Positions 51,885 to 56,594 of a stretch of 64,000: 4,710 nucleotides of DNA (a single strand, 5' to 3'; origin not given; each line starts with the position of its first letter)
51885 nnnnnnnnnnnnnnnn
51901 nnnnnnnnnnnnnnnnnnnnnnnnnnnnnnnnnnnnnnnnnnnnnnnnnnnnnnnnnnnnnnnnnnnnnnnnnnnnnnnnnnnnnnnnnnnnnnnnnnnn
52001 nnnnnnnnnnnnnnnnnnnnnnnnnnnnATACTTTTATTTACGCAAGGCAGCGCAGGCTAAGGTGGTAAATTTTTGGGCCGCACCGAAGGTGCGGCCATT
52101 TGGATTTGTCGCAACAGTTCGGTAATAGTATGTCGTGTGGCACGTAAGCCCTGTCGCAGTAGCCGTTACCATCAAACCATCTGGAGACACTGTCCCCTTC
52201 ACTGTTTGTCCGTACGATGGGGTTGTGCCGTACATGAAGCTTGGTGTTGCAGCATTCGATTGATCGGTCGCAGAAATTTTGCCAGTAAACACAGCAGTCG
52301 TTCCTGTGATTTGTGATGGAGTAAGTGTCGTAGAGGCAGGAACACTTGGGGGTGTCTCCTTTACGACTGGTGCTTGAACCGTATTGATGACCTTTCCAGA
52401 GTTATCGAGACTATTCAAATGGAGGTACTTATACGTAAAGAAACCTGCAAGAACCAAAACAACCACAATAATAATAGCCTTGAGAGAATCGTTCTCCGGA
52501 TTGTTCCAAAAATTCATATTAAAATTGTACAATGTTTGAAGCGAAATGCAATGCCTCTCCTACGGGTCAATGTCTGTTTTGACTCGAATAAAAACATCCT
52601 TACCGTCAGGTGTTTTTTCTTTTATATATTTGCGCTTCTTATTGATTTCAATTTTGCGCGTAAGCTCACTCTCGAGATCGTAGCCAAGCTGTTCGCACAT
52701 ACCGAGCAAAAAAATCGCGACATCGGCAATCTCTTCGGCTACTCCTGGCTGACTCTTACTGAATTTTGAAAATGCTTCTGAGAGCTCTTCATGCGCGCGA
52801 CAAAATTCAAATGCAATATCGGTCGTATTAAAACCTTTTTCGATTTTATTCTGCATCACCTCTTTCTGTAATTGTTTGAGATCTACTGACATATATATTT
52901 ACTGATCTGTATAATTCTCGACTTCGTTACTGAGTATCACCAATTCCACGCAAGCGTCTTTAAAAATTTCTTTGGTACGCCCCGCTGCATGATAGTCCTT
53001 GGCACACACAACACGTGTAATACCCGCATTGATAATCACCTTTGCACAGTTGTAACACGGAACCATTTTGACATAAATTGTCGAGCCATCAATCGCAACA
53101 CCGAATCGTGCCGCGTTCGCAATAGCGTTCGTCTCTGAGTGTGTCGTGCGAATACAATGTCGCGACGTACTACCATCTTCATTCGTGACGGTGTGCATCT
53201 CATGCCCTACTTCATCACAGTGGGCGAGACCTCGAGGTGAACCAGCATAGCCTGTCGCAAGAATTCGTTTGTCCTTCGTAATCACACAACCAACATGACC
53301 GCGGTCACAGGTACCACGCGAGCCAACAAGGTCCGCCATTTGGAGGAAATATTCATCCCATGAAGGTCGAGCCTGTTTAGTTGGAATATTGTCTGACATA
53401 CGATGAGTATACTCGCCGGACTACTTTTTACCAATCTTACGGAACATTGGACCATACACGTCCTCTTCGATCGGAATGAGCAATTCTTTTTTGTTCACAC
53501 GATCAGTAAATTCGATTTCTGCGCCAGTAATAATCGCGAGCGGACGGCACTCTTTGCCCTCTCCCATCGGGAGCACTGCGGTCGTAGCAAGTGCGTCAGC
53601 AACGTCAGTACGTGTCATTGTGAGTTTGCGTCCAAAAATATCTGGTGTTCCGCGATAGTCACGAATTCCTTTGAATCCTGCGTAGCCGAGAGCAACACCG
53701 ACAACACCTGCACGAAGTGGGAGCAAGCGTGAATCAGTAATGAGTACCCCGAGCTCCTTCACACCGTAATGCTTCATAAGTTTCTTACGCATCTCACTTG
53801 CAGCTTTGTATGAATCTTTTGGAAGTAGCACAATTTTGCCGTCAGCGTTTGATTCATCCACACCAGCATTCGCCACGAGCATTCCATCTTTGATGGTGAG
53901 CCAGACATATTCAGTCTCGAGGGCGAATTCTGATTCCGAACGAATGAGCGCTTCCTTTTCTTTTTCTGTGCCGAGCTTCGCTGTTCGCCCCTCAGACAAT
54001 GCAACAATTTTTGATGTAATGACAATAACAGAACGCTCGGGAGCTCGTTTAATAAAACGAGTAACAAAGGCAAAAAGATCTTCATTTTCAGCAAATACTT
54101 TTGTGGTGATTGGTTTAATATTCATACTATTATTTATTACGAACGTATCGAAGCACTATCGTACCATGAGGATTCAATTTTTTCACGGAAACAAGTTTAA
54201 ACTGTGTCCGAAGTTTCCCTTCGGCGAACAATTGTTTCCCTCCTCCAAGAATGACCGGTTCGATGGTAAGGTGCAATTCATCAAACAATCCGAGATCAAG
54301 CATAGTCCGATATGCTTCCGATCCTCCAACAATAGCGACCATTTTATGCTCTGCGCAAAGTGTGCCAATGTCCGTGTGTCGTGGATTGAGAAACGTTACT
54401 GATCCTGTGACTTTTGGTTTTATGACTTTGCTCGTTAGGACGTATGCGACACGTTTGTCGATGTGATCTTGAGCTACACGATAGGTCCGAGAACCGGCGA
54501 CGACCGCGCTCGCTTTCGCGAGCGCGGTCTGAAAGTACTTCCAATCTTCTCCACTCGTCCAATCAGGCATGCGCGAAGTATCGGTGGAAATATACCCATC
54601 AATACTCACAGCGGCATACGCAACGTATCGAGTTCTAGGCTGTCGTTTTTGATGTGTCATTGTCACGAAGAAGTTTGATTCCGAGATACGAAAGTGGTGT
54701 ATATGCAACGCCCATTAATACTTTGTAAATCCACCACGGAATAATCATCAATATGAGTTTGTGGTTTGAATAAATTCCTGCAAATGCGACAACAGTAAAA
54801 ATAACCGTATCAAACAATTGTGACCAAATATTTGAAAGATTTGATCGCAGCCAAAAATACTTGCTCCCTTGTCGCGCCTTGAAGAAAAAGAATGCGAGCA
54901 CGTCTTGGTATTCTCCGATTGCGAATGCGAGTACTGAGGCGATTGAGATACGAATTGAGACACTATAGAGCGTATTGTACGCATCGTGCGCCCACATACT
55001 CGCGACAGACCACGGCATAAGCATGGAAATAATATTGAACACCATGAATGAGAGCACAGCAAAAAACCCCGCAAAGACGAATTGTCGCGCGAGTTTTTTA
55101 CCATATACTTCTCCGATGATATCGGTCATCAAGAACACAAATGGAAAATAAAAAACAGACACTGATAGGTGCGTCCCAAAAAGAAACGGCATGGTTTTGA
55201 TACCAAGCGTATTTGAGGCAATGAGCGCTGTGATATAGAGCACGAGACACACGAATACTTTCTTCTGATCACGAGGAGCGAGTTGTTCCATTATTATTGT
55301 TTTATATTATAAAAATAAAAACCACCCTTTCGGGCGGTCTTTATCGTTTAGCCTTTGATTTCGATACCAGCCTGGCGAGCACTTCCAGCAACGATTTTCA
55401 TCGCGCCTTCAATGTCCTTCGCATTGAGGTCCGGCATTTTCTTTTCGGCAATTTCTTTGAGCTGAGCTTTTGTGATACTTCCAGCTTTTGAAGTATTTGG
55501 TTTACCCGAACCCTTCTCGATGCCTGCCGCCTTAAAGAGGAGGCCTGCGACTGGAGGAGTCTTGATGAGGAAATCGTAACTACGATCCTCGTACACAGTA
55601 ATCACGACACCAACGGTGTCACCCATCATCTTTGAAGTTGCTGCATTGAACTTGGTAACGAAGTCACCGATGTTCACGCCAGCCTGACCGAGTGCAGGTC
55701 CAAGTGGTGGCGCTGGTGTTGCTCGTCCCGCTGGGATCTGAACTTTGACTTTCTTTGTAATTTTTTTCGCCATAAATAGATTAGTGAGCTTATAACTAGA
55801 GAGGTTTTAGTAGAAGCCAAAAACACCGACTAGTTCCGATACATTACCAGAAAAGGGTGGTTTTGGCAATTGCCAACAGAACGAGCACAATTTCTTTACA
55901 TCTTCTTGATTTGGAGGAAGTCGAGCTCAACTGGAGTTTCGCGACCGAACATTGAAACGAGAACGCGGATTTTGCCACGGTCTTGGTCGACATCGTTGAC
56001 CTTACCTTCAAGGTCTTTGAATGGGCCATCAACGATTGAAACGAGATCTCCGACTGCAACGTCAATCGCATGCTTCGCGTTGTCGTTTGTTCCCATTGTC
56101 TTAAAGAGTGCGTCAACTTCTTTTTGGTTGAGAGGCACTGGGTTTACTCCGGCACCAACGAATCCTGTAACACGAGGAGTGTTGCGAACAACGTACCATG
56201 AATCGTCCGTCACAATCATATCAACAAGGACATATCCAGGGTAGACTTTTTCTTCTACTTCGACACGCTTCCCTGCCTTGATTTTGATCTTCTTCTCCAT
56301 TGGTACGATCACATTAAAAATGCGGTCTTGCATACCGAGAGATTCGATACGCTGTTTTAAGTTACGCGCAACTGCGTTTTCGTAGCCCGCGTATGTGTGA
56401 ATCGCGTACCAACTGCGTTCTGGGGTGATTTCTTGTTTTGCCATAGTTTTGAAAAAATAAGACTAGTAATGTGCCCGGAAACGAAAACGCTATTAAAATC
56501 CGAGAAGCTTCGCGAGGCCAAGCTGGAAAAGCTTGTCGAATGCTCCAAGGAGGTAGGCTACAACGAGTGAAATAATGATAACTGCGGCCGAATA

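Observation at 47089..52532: Locus encoding a ~1650-aa surface protein with an Asp-box beta-propeller and ~15 tandem Fn3-like repeats, plus an adjacent single-domain paralog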

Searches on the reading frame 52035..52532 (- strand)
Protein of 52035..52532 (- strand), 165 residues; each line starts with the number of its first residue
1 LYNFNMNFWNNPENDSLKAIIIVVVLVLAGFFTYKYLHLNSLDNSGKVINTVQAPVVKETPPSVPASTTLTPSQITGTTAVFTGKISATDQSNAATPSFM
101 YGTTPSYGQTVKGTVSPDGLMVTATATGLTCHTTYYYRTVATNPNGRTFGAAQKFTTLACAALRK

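Call 6: search_protein_families(library=pfam, proteins=[window:52035-52532:-], max_evalue=1)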
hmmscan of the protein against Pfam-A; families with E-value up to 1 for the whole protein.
window:52035-52532:- (165 aa): 6 families
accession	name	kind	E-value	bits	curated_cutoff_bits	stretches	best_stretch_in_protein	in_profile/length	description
PF16656.11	Pur_ac_phosph_N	-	0.00022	22.2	30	1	92-157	23-93/93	Purple acid Phosphatase, N-terminal domain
PF17964.7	Big_10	-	0.00083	20.1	22.9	1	106-161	27-81/164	Bacterial Ig domain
PF00026.29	Asp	-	0.048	13.5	19.9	1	73-132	36-95/315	Eukaryotic aspartyl protease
PF15755.10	DUF4689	-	0.054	13.6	27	1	50-118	131-198/223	Domain of unknown function (DUF4689)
PF20164.4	GspA_SrpA_N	-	0.18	12.6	27.4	1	48-96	56-103/117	GspA/SrpA SigLec-like domain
PF13800.11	Sigma_reg_N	-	0.19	12.5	26.3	1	20-82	20-80/91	Sigma factor regulator N-terminal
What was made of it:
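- On Fibronectin type III domain (Pfam PF00041, E-set clan): Only one partial stretch passes on its own (call 6).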

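Call 7: search_protein_families(library=ncbifam, proteins=[window:52035-52532:-], max_evalue=1)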
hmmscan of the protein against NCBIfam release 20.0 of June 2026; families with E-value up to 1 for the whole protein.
window:52035-52532:- (165 aa): 3 families
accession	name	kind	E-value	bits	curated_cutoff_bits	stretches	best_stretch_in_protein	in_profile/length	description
NF047981.1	RC1041_fam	subfamily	5.1e-06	26.1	90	1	16-47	20-51/57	RC1041 family protein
NF047991.1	RP671aFamTckup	equivalog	0.023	14.7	120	1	15-43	31-59/80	RP671a family tick cell line-upregulated protein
NF038218.1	IcmG_DotF_IVB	equivalog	0.043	13.5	200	1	12-87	43-127/266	type IVB secretion system protein IcmG/DotF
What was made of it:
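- The best match is the non-enzymatic Ycf48, and no glycoside hydrolase Pfam or NCBIfam family is hit (calls 6, 7).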

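Call 16: find_homologous_proteins(query=window:52035-52532:-)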
Query window:52035-52532:- (165 aa): 4 proteins with E <= 0.001 among 145 candidates.
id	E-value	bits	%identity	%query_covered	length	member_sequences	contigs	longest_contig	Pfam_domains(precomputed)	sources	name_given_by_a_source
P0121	2.3e-98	344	100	97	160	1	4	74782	-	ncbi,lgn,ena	-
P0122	3.3e-83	295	85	97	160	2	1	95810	-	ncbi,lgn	ncbi:MAG: hypothetical protein WCG55_04255 [bacterium]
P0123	7.0e-54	200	60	95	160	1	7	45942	-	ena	-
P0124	2.4e-47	179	57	97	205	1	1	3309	-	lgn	-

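Call 17: find_encoding_contigs(protein=P0122, flank=10000, max_places=3)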
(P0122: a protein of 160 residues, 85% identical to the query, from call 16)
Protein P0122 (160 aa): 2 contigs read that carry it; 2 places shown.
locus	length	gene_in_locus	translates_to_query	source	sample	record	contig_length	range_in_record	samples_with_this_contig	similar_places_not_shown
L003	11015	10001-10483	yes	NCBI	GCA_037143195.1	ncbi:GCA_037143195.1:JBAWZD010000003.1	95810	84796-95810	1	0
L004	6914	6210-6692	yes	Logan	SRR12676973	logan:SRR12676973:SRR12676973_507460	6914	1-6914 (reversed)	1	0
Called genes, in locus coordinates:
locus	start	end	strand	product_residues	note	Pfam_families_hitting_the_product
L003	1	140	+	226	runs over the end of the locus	-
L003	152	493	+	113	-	PF18898:DUF5654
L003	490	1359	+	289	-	PF10672:Methyltrans_SAM, PF03602:Cons_hypoth95, PF09445:Methyltransf_15 (weak)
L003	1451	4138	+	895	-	-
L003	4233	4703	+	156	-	PF00254:FKBP_C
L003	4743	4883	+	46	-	-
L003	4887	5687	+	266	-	PF04402:SIMPL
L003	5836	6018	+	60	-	PF00584:SecE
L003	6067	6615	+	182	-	PF02357:NusG, PF00467:KOW (faint)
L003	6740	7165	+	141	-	PF03946:Ribosomal_L11_N, PF00298:Ribosomal_L11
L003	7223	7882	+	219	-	PF02592:Vut_1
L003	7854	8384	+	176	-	PF01872:RibD_C, PF00186:DHFR_1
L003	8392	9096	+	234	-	PF01996:F420_ligase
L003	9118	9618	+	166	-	PF00383:dCMP_cyt_deam_1, PF14437:MafB19-deam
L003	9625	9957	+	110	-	PF12643:MazG-like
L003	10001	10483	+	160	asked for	-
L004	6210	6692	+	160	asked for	-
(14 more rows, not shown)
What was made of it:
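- The closest relative's contig ends inside the propeller (call 17).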

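Call 18: find_encoding_contigs(protein=P0123, flank=10000, max_places=3)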
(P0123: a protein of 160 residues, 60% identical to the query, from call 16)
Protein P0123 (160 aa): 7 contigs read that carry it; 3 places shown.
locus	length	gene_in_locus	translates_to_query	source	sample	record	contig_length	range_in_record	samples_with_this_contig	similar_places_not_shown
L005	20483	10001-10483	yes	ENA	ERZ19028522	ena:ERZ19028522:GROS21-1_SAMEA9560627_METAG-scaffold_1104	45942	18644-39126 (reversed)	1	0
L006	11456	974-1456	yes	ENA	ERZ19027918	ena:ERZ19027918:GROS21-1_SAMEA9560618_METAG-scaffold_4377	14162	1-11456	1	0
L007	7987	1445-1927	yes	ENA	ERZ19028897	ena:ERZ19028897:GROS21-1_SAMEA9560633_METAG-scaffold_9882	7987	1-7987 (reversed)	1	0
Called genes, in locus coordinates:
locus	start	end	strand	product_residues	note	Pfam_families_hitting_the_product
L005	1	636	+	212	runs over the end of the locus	-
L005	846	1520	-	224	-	PF00072:Response_reg, PF00486:Trans_reg_C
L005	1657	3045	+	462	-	PF00206:Lyase_1, PF10415:FumaraseC_C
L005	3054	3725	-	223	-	PF02592:Vut_1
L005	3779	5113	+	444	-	-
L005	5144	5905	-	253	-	-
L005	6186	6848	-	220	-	-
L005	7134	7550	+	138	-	PF03652:RuvX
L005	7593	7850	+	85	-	PF02604:PhdYeFM_antitox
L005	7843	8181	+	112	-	PF02452:PemK_toxin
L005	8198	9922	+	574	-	-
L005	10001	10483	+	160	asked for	-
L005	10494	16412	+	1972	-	PF00041:fn3 (faint), PF16656:Pur_ac_phosph_N (faint), PF16655:PhoD_N (faint), PF25059:FN3_DSCAM-DSCAML_C (faint)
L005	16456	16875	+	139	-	PF01588:tRNA_bind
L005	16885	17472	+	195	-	PF09335:VTT_dom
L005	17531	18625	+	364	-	PF11104:PilM_2, PF06723:MreB_Mbl (faint), PF14450:FtsA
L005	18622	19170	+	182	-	-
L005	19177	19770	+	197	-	-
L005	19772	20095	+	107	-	-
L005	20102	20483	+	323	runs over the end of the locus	-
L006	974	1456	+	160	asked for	-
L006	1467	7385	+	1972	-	PF00041:fn3 (faint), PF16656:Pur_ac_phosph_N (faint), PF16655:PhoD_N (faint), PF25059:FN3_DSCAM-DSCAML_C (faint)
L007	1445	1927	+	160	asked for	-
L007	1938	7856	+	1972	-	PF00041:fn3 (faint), PF16656:Pur_ac_phosph_N (faint), PF16655:PhoD_N (faint), PF25059:FN3_DSCAM-DSCAML_C (faint)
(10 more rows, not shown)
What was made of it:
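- Pairing survives rearrangement: in L005 the same pair sits among entirely different neighbours (call 18).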

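Call 24: find_related_loci(query=A2, collection=genome_contigs, flank=10000)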
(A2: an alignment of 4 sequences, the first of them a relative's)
Query A2 (160 aa) in genome_contigs; peptide patterns used: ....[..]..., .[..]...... (x = any residue, [..] = any of these).
33 stretches matched a pattern; 5 encode a relative of the query (tblastn E <= 1e-3); 5 distinct loci.
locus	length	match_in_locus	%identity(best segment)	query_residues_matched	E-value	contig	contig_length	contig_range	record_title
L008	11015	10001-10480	85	1-160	5e-91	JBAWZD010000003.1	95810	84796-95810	MAG: bacterium isolate ELA106 MAG106_3, whole genome shotgun sequence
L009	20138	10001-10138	57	1-46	8e-16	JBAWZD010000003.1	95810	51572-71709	MAG: bacterium isolate ELA106 MAG106_3, whole genome shotgun sequence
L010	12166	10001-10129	49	1-43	8e-13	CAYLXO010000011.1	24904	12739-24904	MAG TPA_asm: uncultured Candidatus Saccharibacteria bacterium isolate SRP135725_co1_596 genome assembly, contig: NODE_23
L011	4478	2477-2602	53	1-45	5e-12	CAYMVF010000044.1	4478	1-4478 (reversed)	MAG TPA_asm: uncultured Candidatus Saccharibacteria bacterium isolate SRP257259_co1_410 genome assembly, contig: NODE_36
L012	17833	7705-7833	48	1-44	2e-8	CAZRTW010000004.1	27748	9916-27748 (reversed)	MAG TPA_asm: uncultured Candidatus Saccharibacteria bacterium isolate SRP286056_co3_166 genome assembly, contig: NODE_14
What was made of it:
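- Tried and rejected: It was suggested by the record titles of loci that share the anchor module (call 24).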

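Call 51: find_encoding_contigs(protein=P0124, flank=6000, max_places=3)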
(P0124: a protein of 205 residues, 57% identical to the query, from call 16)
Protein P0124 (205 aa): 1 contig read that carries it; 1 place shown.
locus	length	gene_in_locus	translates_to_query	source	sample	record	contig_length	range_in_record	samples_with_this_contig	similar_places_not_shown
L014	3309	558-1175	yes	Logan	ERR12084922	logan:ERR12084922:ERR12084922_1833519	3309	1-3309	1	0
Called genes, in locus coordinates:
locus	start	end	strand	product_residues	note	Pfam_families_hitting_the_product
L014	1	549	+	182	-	?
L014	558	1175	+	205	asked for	-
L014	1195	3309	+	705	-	?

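Call 55: search_protein_families(library=pfam, proteins=[L005:8198-9919:+], max_evalue=1)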
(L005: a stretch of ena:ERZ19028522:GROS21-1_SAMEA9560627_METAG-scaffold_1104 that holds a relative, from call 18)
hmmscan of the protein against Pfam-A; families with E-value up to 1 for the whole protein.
L005:8198-9919:+ (574 aa): 1 family
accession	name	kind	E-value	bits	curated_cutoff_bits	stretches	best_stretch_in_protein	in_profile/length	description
PF21344.3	Zn_ribbon_LysW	-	0.68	10.1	27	0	474-490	14-30/46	Alpha-aminoadipate carrier protein LysW-like, globular domain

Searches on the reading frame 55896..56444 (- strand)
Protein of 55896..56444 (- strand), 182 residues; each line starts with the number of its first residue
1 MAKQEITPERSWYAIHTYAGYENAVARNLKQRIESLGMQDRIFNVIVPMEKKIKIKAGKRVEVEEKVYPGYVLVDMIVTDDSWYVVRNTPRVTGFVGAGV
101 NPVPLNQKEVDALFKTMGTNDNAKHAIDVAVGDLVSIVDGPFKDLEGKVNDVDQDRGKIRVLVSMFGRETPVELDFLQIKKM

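Call 65: find_homologous_proteins(query=window:55896-56444:-, max_evalue=1e-20)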
Query window:55896-56444:- (182 aa): 8000 proteins with E <= 1e-20 among 8000 candidates; the best 120 are listed.
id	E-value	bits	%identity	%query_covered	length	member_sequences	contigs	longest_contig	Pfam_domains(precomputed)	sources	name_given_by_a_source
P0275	5.5e-115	399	100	100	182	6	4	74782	PF02357.25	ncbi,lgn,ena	-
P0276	3.8e-108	377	91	100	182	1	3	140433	PF00467.36,PF02357.25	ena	-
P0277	8.5e-108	376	92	100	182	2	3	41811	PF00467.36,PF02357.25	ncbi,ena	-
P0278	3.3e-107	374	90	100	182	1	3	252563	PF02357.25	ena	-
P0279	1.4e-106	372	91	100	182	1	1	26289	PF00467.36,PF02357.25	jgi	jgi:transcriptional antiterminator NusG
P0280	3.0e-106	371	90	100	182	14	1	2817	PF00467.36,PF02357.25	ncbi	-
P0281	4.6e-106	370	90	100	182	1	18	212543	PF02357.25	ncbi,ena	-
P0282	1.9e-105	368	91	100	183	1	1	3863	PF00467.36,PF02357.25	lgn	-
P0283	3.2e-105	367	90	100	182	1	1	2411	PF02357.25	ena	-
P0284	3.2e-105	367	89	100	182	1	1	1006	PF02357.25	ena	-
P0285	4.1e-105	367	90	100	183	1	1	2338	PF00467.36,PF02357.25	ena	-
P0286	5.0e-105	367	90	100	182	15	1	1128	PF00467.36,PF02357.25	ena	-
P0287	5.0e-105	367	89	100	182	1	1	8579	PF02357.25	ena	-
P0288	1.3e-104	365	89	100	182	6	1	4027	PF00467.36,PF02357.25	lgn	-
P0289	2.6e-104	364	89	100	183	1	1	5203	PF00467.36,PF02357.25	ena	-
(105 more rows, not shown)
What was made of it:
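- Lineage: calls 24 and 65.
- On Ycf48/HCF136: The lineage is Patescibacteria (call 65).
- Tried and rejected: NusG points instead to Paceibacterota/Nomurabacteria-like relatives (call 65).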
